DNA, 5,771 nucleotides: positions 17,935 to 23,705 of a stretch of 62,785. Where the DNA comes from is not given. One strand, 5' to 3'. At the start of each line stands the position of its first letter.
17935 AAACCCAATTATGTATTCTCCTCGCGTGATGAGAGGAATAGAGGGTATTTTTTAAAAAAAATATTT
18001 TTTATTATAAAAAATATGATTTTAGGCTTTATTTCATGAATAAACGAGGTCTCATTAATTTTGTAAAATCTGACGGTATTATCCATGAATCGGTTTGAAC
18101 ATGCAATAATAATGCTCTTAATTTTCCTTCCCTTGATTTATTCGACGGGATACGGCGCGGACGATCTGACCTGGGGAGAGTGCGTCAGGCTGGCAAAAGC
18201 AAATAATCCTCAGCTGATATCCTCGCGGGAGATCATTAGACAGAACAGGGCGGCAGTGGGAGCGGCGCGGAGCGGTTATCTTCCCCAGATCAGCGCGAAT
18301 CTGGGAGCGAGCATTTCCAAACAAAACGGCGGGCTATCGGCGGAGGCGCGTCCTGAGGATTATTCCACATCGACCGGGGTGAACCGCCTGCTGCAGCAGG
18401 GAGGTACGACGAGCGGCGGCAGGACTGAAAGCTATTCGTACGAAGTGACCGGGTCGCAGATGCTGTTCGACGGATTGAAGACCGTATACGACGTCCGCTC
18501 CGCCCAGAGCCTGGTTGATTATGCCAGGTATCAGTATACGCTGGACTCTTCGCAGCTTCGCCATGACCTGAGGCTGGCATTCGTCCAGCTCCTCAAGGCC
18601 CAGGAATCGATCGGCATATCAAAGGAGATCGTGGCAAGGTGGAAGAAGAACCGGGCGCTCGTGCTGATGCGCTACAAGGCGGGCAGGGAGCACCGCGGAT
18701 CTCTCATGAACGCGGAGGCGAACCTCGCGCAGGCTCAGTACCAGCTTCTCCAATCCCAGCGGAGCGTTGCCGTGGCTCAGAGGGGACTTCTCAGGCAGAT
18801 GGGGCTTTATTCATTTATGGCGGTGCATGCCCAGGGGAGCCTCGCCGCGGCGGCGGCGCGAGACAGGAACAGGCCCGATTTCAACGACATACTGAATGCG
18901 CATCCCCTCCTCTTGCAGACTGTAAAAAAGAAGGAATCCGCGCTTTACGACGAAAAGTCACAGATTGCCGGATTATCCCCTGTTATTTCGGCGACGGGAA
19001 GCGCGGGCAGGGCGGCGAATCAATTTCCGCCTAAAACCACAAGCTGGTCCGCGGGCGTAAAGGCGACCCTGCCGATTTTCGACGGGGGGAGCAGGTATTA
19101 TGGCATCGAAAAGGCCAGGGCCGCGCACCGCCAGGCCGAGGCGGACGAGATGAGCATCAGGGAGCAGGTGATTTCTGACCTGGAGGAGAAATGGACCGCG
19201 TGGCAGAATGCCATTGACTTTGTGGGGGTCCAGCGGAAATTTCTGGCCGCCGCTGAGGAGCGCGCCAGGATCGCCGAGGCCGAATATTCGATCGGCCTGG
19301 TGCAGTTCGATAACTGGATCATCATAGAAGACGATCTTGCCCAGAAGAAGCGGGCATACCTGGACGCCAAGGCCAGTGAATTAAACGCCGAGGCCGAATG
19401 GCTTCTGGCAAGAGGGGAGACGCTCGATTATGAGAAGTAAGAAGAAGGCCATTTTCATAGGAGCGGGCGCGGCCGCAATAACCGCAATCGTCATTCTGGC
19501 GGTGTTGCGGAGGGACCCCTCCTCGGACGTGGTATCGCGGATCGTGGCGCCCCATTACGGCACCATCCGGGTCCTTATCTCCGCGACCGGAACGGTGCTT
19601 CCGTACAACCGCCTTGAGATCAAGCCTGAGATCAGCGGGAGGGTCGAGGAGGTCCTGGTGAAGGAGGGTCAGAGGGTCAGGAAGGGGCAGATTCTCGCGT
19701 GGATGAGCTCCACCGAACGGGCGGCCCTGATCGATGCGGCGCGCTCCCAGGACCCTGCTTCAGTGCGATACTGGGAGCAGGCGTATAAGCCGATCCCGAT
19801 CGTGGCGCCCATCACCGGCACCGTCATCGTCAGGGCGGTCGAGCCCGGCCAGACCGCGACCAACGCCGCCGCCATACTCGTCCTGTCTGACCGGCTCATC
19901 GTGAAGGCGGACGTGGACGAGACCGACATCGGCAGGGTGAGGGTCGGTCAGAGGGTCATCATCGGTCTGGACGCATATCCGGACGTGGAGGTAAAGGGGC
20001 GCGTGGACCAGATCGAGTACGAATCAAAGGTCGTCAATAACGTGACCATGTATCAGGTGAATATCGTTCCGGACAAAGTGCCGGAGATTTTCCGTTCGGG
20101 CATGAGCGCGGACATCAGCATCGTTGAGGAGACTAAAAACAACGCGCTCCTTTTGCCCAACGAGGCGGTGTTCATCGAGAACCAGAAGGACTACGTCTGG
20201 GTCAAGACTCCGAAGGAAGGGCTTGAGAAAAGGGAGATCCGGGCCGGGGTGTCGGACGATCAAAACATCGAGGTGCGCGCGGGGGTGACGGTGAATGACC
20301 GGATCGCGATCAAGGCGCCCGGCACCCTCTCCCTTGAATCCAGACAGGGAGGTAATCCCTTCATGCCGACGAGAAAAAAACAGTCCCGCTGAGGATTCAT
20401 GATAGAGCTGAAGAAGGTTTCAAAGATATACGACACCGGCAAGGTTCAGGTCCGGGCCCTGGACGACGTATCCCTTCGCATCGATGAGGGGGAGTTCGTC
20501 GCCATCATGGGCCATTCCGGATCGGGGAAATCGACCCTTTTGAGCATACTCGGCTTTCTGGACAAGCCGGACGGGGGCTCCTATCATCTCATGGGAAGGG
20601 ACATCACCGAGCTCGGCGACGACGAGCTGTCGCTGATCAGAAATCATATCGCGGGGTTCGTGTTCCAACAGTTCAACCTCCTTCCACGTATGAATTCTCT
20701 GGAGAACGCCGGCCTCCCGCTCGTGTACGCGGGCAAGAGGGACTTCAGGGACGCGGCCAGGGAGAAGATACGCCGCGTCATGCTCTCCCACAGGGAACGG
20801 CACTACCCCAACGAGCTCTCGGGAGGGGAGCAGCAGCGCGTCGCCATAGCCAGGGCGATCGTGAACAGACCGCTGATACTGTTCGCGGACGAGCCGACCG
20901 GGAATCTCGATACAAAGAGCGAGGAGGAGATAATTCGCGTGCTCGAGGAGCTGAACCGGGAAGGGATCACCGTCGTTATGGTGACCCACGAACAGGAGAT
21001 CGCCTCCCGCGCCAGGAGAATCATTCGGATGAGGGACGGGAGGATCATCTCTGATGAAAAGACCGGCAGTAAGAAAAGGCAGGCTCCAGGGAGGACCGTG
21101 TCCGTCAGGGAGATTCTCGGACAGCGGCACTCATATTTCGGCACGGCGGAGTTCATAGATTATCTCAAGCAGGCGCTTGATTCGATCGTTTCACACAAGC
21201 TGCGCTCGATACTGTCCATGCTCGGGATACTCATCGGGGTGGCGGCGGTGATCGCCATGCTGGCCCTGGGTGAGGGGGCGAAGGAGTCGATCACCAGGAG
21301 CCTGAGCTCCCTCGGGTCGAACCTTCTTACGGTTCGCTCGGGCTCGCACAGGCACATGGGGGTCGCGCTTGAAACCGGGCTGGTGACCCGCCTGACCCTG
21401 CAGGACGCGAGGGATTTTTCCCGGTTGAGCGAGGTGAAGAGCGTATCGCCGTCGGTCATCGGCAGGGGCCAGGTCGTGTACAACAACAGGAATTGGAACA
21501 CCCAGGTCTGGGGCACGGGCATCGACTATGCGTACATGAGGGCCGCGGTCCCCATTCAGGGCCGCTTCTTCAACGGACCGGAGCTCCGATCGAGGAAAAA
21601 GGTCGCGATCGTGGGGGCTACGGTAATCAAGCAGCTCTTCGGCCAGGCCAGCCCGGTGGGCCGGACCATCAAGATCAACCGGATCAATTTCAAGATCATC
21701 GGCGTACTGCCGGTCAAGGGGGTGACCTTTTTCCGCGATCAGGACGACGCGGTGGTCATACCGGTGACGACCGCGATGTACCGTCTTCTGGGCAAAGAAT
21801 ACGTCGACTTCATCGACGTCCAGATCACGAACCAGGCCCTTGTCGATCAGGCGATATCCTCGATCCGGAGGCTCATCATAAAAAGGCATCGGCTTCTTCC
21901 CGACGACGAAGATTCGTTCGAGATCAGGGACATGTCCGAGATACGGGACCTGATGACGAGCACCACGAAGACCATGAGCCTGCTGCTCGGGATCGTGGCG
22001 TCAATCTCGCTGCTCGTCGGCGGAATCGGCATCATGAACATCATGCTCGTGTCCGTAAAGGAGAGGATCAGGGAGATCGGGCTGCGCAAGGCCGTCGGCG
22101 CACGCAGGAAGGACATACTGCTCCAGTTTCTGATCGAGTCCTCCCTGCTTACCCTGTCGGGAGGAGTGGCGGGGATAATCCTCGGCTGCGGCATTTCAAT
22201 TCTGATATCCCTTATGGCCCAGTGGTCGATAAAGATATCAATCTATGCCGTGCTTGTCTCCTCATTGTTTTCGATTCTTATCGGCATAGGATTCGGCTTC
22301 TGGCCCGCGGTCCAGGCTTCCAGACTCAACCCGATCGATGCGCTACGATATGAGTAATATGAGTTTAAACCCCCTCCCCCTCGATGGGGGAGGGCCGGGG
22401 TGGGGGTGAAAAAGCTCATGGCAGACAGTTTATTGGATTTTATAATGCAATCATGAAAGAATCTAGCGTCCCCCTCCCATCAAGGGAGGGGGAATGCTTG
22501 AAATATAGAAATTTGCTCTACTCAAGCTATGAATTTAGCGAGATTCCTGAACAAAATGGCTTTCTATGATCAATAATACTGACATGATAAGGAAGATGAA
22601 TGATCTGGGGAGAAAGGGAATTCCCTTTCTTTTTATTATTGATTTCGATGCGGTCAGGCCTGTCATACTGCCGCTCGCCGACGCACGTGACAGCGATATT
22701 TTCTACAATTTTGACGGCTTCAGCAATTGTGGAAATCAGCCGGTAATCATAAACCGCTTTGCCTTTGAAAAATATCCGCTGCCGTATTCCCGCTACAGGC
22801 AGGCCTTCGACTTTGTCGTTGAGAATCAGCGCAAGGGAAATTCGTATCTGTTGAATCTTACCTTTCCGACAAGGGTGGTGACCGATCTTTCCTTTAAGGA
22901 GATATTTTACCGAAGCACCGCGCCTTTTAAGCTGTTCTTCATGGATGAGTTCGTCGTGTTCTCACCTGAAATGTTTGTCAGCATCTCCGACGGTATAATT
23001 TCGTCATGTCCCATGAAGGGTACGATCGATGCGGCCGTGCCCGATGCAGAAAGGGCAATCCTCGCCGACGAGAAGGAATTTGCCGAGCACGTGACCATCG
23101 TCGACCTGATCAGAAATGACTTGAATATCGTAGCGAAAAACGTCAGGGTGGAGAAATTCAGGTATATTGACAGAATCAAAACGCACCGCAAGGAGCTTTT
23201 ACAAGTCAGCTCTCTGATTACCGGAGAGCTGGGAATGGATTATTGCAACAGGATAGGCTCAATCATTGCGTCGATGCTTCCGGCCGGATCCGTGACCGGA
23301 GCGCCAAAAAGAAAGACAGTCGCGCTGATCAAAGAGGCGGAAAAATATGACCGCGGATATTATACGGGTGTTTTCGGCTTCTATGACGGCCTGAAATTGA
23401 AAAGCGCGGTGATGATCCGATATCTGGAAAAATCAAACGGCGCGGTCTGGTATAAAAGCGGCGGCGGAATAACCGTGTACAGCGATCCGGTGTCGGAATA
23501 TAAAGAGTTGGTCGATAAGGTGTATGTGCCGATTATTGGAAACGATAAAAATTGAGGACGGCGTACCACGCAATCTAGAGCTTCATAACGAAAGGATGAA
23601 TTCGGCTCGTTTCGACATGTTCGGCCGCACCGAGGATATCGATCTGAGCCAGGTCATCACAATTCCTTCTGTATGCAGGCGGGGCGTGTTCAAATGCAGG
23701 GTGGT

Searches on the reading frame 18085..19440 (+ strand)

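Call 28: search_protein_families(library=pfam, max_evalue=0.000001, proteins=[window:18085-19440:+])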
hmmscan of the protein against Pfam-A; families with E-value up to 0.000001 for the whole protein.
window:18085-19440:+ (451 aa): 1 family
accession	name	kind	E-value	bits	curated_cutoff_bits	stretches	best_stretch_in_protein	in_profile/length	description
PF02321.23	OEP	-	5.6e-51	173.4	22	2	270-441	9-184/187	Outer membrane efflux protein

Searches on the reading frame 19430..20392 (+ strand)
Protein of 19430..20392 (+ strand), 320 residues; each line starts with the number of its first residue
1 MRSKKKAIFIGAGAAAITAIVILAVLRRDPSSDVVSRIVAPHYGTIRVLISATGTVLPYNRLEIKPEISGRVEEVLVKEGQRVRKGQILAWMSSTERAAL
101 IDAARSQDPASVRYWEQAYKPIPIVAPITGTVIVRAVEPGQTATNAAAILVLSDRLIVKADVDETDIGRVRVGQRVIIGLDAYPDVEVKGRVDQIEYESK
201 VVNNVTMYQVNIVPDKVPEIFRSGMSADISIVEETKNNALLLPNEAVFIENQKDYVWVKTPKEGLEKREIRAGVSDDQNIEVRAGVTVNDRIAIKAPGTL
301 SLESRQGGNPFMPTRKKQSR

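Call 28: search_protein_families(library=pfam, max_evalue=0.000001, proteins=[window:19430-20392:+])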
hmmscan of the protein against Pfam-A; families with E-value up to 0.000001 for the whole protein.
window:19430-20392:+ (320 aa): 3 families
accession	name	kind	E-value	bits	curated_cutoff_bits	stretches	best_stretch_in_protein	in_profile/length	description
PF16576.10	HlyD_D23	-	4.2e-17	62.6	30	1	117-196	104-185/214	Barrel-sandwich domain of CusB or HlyD membrane-fusion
PF13437.12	HlyD_3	-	1.4e-13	51.9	22.2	1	124-215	2-96/106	HlyD family secretion protein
PF13533.13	Biotin_lipoyl_2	-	6.1e-09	35.9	29.8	1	63-90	2-29/32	Biotin-lipoyl like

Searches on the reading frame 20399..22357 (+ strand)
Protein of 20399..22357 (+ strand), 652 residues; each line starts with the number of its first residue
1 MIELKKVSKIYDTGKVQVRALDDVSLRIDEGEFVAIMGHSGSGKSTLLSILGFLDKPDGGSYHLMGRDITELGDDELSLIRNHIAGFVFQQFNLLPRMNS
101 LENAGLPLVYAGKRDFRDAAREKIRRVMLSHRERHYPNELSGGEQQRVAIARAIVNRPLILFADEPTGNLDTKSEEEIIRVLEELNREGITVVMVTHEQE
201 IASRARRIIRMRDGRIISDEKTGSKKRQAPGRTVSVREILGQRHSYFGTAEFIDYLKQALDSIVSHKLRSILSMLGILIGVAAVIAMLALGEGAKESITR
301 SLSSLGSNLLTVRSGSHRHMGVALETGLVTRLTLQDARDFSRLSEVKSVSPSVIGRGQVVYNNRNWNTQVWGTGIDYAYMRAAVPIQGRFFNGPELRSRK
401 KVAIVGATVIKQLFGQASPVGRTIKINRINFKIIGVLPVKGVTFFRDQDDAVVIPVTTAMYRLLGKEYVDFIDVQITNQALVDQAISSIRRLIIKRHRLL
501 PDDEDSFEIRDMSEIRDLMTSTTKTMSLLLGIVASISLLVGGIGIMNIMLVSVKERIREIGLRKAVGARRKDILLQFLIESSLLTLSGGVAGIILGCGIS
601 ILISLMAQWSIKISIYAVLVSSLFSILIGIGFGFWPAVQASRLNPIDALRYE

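Call 28: search_protein_families(library=pfam, max_evalue=0.000001, proteins=[window:20399-22357:+])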
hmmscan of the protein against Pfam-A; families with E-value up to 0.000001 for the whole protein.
window:20399-22357:+ (652 aa): 4 families
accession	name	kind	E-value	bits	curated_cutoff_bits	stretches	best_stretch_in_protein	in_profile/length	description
PF12704.14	MacB_PCD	-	7.6e-47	160.7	27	1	270-491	1-206/207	MacB-like periplasmic core domain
PF00005.33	ABC_tran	-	4.1e-31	108.9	25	1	21-167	1-136/137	ABC transporter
PF02687.27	FtsX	-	2.4e-20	73.2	25.5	1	532-645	2-120/120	FtsX-like permease C-terminal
PF13304.12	AAA_21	-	2.1e-07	31.8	27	0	33-76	1-61/304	AAA domain, putative AbiEii toxin, Type IV TA system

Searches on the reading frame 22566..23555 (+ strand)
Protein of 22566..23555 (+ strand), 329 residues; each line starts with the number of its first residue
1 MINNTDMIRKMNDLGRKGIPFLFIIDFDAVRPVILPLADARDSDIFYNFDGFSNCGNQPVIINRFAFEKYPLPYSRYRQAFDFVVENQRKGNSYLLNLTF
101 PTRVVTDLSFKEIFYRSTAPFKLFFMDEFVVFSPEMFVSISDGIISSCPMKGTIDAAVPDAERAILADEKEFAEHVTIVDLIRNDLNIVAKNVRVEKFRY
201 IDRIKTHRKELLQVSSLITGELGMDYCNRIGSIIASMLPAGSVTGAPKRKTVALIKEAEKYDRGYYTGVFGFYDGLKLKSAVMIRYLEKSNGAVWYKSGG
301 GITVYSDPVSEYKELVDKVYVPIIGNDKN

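Call 29: search_protein_families(library=pfam, max_evalue=0.000001, proteins=[window:22566-23555:+])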
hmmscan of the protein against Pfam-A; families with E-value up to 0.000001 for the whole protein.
window:22566-23555:+ (329 aa): 1 family
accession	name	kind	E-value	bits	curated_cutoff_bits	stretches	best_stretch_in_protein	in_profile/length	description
PF00425.24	Chorismate_bind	-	5.6e-52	177.3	27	1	75-318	3-257/257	chorismate binding enzyme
